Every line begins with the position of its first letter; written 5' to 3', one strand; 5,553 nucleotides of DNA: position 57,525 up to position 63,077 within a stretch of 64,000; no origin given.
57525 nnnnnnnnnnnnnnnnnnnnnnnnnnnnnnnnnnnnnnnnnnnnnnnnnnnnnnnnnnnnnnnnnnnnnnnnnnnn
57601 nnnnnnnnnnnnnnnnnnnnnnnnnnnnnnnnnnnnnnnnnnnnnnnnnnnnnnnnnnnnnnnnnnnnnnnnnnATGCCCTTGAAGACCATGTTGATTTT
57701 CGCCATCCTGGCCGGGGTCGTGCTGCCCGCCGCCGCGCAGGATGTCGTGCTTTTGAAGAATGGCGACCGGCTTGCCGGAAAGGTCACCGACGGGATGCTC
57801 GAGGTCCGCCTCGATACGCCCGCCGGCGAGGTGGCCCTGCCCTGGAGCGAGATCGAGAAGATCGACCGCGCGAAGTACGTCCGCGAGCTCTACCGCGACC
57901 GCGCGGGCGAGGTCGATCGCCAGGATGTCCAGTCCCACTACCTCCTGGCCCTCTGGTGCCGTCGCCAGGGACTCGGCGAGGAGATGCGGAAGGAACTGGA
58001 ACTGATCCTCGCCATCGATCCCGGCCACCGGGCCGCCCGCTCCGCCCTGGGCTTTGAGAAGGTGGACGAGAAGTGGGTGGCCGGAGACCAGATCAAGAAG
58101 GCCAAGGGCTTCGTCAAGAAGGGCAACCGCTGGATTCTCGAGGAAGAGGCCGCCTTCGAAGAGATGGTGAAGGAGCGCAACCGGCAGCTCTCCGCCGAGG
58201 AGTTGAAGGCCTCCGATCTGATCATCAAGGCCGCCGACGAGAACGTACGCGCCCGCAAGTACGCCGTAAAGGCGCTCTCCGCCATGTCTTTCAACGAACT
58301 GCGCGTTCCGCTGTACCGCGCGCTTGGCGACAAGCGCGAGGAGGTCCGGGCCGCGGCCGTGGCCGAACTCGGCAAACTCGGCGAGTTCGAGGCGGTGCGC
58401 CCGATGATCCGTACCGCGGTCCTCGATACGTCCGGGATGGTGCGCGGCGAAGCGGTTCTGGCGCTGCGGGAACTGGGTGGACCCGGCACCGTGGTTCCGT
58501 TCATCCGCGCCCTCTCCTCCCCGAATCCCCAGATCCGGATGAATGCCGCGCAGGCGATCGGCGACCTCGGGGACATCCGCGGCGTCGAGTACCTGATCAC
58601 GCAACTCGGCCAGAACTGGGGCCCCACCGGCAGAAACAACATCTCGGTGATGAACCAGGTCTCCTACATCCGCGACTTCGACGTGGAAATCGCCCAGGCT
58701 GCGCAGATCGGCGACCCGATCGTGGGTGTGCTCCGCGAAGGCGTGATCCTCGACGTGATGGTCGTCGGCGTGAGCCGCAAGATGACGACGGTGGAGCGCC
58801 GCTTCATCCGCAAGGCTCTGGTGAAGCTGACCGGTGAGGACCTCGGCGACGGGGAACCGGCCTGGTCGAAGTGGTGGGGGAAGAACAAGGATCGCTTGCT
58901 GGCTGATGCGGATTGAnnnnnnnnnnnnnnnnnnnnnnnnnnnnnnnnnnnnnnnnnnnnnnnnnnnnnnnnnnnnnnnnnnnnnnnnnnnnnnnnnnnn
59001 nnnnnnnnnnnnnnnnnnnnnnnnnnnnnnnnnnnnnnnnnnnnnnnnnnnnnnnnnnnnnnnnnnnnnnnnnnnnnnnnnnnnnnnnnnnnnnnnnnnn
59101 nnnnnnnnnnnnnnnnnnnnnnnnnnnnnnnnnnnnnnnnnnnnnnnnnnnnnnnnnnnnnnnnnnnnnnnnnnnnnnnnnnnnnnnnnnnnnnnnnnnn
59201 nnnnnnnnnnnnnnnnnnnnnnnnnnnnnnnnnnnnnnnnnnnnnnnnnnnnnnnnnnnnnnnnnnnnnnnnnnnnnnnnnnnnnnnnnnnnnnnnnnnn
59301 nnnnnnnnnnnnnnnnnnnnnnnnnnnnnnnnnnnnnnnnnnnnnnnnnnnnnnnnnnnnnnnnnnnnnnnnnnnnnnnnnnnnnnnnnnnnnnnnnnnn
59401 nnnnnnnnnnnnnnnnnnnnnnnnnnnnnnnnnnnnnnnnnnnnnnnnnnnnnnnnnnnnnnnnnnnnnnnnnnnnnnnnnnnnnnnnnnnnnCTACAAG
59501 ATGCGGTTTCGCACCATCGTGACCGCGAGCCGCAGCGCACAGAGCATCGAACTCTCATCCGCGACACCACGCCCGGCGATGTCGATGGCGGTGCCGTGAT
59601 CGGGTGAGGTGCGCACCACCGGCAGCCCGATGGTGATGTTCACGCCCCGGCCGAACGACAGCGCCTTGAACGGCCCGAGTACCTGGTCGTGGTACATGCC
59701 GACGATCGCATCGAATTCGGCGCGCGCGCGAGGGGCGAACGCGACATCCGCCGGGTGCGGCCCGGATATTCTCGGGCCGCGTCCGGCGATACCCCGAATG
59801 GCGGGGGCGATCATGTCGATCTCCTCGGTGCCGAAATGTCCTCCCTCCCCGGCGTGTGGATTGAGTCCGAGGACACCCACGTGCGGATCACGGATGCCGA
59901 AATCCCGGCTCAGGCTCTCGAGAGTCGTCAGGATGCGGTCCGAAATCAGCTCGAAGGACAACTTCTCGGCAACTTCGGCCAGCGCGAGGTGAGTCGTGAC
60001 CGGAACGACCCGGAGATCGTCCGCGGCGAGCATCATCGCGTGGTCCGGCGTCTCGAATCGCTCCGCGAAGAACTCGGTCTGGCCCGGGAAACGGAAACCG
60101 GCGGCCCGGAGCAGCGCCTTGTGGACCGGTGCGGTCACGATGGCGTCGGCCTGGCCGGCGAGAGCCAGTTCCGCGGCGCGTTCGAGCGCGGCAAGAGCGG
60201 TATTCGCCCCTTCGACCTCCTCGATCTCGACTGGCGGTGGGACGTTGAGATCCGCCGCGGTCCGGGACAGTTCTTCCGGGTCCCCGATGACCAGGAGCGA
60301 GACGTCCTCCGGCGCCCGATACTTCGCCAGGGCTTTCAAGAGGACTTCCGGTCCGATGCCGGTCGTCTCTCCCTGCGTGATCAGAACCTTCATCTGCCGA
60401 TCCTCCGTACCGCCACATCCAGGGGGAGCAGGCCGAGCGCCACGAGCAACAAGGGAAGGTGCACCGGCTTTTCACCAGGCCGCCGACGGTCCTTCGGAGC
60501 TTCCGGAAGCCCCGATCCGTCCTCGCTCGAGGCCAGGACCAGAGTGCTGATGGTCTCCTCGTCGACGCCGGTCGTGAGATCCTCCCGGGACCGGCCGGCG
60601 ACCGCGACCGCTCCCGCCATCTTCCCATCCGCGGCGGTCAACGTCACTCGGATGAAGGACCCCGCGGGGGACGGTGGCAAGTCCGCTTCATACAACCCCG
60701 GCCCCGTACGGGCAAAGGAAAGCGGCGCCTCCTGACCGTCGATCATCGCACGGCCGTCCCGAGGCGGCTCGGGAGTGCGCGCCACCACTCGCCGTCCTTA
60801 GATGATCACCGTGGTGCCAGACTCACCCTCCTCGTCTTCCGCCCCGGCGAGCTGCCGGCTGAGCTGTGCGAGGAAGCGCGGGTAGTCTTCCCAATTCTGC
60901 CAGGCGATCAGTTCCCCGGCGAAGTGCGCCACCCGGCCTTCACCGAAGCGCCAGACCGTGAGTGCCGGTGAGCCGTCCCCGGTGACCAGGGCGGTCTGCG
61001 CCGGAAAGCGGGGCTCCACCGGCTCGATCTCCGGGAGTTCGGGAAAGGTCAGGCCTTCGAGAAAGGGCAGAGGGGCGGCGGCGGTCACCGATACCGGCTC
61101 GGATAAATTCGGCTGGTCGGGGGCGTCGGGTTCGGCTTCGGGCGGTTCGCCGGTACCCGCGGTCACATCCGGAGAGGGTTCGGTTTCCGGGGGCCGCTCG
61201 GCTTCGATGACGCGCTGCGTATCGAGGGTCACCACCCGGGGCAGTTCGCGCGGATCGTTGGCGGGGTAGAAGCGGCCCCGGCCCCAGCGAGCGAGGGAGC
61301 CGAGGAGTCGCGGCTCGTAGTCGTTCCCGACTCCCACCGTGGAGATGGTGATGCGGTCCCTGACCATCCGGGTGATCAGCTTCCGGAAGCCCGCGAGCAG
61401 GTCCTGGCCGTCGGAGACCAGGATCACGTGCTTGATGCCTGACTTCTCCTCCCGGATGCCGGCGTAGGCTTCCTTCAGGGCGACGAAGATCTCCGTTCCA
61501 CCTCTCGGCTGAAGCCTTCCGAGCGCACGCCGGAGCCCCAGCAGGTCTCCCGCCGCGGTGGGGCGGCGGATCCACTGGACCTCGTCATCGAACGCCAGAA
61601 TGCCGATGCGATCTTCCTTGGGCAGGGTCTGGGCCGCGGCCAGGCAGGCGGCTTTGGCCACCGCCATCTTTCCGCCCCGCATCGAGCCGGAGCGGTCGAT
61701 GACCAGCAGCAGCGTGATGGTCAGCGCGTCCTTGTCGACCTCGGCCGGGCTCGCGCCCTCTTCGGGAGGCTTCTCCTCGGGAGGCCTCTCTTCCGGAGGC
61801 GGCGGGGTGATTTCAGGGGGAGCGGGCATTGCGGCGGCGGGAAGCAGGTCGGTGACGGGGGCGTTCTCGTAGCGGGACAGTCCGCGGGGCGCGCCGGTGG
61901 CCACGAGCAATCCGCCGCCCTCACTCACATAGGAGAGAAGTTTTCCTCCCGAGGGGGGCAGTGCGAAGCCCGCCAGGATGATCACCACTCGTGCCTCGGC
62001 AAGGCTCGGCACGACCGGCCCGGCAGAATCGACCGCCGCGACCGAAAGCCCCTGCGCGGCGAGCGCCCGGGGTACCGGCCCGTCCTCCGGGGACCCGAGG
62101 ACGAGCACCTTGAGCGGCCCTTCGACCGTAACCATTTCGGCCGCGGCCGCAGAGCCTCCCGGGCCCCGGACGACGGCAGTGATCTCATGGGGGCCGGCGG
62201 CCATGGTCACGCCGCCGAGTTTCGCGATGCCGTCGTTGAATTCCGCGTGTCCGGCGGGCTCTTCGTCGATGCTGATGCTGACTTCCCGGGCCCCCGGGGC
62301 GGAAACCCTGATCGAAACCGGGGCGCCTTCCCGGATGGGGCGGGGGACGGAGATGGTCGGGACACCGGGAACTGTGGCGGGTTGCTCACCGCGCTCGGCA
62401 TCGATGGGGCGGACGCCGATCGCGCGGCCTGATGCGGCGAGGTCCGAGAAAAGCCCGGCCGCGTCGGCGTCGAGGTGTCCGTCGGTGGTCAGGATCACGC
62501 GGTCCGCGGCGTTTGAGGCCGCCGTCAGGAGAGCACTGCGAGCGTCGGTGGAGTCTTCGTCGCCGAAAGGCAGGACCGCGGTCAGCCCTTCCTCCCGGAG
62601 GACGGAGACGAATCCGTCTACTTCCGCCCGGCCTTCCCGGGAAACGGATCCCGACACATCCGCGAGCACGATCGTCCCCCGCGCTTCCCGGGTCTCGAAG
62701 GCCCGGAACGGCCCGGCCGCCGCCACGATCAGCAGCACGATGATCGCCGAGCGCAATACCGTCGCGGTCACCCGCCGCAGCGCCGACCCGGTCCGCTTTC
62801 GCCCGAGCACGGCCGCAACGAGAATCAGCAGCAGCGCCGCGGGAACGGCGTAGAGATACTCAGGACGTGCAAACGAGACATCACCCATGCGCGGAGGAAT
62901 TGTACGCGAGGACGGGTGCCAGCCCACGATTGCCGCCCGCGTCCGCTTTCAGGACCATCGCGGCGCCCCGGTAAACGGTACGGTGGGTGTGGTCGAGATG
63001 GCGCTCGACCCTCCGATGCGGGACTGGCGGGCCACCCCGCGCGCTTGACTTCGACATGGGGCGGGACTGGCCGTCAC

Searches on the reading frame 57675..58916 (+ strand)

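Call 53: search_protein_families(library=pfam, proteins=[window:57675-58916:+], max_evalue=0.001)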
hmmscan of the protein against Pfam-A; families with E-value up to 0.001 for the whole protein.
window:57675-58916:+ (413 aa): 3 families
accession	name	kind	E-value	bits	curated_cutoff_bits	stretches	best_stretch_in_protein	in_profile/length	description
PF13646.12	HEAT_2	-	2.9e-18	66.4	27.7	2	251-314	11-74/88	HEAT repeats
PF02985.28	HEAT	-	7.8e-13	47.8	23.5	1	275-299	3-28/31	HEAT repeat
PF03130.22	HEAT_PBS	-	1.6e-07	31.6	20.9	0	287-309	1-23/27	PBS lyase HEAT-like repeat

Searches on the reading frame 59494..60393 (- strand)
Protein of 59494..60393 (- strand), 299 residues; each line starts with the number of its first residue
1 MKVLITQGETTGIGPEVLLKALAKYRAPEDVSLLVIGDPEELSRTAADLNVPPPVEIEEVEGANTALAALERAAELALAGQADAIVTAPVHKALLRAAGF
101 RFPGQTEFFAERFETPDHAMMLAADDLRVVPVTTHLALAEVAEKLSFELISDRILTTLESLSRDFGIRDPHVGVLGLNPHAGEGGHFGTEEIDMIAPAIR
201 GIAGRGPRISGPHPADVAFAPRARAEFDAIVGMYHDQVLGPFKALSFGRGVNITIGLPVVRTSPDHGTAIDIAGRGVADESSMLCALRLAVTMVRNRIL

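Call 53: search_protein_families(library=pfam, proteins=[window:59494-60393:-], max_evalue=0.001)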
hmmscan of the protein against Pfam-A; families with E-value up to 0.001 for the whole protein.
window:59494-60393:- (299 aa): 1 family
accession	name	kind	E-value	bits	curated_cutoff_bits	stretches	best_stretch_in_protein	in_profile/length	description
PF04166.17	PdxA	-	7.9e-96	321.3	27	1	54-290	50-286/286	Pyridoxal phosphate biosynthetic protein PdxA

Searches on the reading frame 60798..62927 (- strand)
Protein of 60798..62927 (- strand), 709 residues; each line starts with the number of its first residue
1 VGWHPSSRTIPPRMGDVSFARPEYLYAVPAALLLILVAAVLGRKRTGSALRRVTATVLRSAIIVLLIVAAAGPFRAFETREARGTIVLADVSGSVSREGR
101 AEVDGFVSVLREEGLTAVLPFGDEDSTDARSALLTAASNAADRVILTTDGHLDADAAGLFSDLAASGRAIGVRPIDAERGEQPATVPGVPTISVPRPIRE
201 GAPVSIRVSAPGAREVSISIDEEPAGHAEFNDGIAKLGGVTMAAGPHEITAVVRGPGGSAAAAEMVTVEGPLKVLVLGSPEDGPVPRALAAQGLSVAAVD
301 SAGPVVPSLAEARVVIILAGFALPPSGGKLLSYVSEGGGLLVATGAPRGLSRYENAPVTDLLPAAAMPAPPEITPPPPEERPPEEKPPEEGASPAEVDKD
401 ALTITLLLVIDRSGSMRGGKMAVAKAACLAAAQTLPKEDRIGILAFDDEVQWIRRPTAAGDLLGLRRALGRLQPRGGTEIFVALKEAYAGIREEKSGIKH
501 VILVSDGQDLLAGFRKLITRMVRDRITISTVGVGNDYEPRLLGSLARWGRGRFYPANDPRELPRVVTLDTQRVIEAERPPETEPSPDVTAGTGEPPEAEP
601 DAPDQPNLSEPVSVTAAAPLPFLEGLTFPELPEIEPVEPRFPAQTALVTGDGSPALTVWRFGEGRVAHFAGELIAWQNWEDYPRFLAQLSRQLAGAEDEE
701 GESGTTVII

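Call 53: search_protein_families(library=pfam, proteins=[window:60798-62927:-], max_evalue=0.001)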
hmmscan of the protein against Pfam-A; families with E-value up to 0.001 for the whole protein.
window:60798-62927:- (709 aa): 5 families
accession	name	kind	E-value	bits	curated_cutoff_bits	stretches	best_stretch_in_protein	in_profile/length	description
PF13519.12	VWA_2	-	1.6e-16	61.3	27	1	406-508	1-107/107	von Willebrand factor type A domain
PF13768.12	VWA_3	-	9.8e-16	58.6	27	1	406-552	3-152/155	von Willebrand factor type A domain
PF00092.34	VWA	-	8.7e-15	55.8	23.8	1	407-564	3-170/174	von Willebrand factor type A domain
PF05762.20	VWA_CoxE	-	4.1e-07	30.1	26.4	1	405-523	58-177/222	VWA domain containing CoxE-like protein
PF01882.25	DUF58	-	0.00051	19.8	23.4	0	404-536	36-171/216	Protein of unknown function DUF58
